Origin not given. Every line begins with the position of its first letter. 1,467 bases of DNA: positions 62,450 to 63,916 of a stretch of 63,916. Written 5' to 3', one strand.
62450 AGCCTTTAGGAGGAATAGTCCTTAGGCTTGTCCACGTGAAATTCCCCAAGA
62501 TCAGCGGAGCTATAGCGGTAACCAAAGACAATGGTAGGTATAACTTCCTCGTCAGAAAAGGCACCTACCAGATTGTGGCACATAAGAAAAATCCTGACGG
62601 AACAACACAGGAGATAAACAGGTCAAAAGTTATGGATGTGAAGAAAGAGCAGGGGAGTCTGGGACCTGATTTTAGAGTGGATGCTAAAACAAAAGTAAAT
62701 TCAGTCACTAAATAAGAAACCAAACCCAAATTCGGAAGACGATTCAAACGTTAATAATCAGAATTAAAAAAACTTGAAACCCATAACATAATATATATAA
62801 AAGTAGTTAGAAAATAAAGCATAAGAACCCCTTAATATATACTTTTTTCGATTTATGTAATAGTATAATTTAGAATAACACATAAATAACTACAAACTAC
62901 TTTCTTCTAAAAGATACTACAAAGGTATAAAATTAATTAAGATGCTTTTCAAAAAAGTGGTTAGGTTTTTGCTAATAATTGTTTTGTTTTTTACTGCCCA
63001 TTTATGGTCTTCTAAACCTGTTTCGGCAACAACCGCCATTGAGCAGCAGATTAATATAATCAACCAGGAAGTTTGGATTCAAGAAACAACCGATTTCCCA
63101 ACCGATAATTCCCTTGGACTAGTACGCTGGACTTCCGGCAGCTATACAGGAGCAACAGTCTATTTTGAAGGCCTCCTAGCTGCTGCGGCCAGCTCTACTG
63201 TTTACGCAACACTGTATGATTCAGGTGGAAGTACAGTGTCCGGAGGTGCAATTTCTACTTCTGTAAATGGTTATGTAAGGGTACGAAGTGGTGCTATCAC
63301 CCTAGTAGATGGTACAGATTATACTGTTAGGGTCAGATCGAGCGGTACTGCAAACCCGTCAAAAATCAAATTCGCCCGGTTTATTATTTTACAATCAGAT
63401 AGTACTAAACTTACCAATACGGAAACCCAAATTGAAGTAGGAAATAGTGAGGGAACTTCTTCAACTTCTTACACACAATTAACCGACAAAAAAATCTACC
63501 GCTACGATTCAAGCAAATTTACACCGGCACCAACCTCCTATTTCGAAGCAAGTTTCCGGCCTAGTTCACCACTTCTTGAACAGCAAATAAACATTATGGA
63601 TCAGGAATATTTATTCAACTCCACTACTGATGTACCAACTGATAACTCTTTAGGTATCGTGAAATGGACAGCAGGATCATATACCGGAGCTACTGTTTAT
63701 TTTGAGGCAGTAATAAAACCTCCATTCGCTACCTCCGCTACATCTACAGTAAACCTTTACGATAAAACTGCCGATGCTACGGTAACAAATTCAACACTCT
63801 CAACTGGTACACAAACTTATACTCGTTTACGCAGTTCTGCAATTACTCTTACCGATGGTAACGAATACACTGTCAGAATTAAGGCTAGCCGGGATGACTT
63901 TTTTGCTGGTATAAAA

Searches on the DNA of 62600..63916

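Call 84: search_rna_families(source=window, start=62600, end=63916, threshold=gathering)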
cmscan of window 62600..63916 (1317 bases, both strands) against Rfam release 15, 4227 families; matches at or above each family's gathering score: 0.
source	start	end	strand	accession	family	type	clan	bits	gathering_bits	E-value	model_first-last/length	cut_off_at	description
